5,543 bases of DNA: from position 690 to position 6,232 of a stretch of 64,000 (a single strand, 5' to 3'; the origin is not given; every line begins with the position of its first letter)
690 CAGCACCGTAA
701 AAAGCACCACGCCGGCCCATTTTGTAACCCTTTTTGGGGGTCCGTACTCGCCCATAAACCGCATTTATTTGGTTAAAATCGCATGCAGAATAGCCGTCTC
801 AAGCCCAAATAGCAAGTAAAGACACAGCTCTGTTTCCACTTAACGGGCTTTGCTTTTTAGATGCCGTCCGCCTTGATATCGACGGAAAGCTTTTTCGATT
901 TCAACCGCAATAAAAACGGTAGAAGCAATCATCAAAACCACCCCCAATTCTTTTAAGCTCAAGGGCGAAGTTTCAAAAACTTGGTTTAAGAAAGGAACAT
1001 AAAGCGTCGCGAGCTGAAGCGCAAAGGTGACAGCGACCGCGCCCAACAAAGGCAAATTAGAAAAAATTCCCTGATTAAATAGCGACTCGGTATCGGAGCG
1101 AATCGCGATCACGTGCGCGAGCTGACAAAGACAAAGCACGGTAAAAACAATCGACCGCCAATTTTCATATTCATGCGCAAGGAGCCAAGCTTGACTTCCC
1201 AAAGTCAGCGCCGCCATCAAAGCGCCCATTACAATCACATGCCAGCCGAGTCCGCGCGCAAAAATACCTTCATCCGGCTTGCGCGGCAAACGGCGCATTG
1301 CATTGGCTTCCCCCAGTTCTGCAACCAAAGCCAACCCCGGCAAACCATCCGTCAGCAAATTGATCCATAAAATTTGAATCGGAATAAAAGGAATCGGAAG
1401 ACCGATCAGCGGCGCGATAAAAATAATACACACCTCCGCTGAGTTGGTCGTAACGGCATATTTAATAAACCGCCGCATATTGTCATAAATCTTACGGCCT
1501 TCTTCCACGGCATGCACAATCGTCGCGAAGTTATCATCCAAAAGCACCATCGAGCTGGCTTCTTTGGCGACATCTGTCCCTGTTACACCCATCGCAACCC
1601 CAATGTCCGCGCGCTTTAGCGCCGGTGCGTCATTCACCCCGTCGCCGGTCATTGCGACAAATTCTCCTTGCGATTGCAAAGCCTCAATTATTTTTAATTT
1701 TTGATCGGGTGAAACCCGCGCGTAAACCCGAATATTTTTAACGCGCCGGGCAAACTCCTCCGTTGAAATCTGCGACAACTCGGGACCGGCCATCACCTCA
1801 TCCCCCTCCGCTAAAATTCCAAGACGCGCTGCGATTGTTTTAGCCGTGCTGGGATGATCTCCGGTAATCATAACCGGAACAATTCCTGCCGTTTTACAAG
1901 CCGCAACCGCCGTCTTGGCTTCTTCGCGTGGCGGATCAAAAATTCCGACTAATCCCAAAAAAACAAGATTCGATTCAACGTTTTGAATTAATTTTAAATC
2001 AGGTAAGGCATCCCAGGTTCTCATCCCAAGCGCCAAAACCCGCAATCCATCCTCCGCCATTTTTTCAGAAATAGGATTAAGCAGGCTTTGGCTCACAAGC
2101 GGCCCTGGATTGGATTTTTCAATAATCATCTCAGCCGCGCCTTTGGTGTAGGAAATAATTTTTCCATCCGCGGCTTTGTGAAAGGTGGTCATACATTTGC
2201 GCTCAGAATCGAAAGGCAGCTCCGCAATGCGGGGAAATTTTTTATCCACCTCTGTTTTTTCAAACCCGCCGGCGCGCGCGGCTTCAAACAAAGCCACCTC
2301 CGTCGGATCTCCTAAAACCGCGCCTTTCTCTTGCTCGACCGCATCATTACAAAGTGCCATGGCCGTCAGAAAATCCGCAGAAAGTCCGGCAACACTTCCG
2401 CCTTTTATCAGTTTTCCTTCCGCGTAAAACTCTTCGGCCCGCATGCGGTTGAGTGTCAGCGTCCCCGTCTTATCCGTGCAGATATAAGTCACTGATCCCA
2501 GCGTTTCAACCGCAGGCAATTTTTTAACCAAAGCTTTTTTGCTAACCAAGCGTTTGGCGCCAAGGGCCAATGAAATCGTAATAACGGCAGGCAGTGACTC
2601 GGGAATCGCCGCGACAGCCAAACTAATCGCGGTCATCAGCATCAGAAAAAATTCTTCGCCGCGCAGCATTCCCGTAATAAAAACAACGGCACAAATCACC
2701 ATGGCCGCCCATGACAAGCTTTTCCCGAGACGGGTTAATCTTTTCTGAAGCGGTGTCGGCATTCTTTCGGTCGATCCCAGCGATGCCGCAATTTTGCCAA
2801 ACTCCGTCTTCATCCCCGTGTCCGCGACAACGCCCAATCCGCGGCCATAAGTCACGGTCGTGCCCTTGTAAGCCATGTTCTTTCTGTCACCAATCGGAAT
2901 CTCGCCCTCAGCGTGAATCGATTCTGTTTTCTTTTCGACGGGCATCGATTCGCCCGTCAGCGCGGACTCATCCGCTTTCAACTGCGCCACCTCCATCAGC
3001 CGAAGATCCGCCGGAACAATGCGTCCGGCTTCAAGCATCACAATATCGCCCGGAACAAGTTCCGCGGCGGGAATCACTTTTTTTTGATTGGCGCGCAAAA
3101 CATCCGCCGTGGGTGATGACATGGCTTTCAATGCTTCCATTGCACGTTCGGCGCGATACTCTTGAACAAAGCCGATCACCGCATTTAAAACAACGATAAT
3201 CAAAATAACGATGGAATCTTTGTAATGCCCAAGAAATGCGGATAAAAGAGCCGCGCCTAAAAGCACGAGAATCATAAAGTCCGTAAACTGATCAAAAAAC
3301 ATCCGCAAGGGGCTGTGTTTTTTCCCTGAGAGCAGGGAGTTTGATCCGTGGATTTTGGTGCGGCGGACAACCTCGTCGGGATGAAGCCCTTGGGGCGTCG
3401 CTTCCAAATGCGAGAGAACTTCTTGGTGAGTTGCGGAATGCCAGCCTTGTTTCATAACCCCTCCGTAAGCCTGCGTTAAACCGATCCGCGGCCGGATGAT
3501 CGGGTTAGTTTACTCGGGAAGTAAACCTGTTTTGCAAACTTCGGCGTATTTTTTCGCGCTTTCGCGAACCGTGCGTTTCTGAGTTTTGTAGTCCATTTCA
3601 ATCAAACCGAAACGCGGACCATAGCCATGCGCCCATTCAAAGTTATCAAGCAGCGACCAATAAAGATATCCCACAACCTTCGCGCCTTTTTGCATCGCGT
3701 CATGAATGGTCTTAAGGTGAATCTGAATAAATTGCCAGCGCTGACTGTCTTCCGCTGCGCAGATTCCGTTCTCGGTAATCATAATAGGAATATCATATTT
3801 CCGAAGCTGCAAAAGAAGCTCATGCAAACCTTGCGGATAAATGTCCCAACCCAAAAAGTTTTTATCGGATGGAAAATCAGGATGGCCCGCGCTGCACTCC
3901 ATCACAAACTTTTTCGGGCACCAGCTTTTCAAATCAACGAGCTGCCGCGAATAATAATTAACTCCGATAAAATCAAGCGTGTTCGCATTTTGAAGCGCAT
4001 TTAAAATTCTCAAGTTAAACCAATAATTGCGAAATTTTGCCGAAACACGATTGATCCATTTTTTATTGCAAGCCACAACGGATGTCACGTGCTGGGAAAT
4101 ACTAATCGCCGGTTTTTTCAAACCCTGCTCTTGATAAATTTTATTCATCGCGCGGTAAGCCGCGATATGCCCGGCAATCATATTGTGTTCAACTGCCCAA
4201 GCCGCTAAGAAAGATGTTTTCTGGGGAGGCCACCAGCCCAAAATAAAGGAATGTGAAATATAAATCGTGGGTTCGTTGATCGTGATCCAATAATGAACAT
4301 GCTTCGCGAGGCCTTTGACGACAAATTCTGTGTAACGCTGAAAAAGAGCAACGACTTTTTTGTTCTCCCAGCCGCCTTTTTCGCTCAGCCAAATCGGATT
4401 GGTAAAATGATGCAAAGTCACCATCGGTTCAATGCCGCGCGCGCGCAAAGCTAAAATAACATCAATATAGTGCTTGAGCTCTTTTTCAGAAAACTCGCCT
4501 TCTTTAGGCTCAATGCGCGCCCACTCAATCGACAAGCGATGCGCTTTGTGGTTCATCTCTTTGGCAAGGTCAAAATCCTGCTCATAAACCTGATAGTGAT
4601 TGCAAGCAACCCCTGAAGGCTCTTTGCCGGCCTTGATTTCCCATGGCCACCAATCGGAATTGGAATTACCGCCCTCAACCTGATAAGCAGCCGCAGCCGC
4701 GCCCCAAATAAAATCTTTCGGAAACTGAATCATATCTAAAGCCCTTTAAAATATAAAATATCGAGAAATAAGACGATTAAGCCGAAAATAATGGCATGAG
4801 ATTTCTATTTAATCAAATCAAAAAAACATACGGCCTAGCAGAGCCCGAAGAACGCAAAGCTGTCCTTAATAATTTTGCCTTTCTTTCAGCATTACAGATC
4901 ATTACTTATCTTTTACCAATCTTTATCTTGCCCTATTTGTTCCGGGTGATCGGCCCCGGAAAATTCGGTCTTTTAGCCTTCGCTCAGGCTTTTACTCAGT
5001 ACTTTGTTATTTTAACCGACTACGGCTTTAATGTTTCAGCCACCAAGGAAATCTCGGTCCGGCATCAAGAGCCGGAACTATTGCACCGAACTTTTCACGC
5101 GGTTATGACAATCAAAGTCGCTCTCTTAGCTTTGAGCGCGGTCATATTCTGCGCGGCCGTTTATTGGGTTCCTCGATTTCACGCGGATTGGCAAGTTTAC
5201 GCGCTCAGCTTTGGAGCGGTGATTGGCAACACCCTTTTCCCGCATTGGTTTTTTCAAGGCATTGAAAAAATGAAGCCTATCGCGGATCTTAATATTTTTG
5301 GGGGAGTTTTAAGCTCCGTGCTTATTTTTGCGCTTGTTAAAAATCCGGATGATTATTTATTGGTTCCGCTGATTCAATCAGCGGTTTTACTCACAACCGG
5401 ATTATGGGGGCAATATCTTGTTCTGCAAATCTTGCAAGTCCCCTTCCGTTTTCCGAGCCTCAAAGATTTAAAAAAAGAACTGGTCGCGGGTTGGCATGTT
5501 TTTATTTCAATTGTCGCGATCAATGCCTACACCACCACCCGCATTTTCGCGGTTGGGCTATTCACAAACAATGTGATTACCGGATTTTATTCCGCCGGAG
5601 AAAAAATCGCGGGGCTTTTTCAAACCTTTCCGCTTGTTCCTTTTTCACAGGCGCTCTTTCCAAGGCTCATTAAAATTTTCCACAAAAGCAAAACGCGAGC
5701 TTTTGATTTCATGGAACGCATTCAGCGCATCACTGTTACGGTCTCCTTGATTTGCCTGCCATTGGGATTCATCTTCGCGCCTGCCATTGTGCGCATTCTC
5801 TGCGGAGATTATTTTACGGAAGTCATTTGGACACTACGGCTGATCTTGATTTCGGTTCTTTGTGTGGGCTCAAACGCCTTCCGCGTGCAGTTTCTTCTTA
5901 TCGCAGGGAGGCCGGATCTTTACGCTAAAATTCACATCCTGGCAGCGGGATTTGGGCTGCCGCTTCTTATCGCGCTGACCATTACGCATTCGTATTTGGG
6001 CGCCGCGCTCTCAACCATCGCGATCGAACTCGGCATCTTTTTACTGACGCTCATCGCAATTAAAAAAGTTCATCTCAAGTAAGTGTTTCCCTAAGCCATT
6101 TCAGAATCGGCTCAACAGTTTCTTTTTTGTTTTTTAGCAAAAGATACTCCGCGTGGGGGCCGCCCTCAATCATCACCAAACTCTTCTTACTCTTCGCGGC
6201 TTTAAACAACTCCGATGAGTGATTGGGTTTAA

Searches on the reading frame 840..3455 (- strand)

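Call 90: search_protein_families(library=pfam, proteins=[window:840-3455:-], max_evalue=0.00001)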
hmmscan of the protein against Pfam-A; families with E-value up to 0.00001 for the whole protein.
window:840-3455:- (871 aa): 5 families
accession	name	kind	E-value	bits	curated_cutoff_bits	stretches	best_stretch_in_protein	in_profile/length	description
PF00122.25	E1-E2_ATPase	-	5.2e-54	182.9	28.1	1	112-304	2-179/181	E1-E2 ATPase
PF00689.26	Cation_ATPase_C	-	9.3e-53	179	27.3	1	687-857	1-175/175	Cation transporting ATPase, C-terminus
PF13246.12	Cation_ATPase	-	5.9e-20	71.5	21.7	1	368-448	2-88/91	Cation transport ATPase (P-type)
PF00702.32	Hydrolase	-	2.7e-19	70.7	26.4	1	325-617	4-191/191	haloacid dehalogenase-like hydrolase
PF00690.31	Cation_ATPase_N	-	5.3e-17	61.7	20.4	1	5-72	1-69/69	Cation transporter/ATPase, N-terminus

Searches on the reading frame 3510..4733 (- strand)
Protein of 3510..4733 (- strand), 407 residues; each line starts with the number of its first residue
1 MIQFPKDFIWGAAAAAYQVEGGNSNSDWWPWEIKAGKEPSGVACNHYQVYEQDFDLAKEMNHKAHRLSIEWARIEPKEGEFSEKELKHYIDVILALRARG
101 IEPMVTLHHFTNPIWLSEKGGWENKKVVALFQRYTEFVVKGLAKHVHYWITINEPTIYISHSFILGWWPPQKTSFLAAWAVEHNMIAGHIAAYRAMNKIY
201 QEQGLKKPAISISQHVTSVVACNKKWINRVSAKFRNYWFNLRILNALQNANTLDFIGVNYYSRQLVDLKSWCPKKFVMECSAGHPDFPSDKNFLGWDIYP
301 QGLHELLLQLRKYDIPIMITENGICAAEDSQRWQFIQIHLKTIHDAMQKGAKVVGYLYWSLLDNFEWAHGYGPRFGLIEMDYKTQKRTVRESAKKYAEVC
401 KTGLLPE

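Call 90: search_protein_families(library=pfam, proteins=[window:3510-4733:-], max_evalue=0.00001)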
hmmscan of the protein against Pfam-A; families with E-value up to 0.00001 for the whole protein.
window:3510-4733:- (407 aa): 1 family
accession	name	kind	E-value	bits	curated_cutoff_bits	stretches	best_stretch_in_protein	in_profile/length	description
PF00232.24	Glyco_hydro_1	-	3e-91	306.6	22.6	2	3-236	4-241/453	Glycosyl hydrolase family 1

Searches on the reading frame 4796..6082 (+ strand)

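Call 90: search_protein_families(library=pfam, proteins=[window:4796-6082:+], max_evalue=0.00001)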
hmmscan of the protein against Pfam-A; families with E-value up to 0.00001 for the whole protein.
window:4796-6082:+ (428 aa): 2 families
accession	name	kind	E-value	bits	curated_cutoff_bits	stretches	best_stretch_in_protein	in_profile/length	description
PF01943.22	Polysacc_synt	-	1.1e-52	179.6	28.2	1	23-294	1-273/274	Polysaccharide biosynthesis protein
PF13440.11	Polysacc_synt_3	-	8.6e-10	38.8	23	1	48-343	2-291/293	Polysaccharide biosynthesis protein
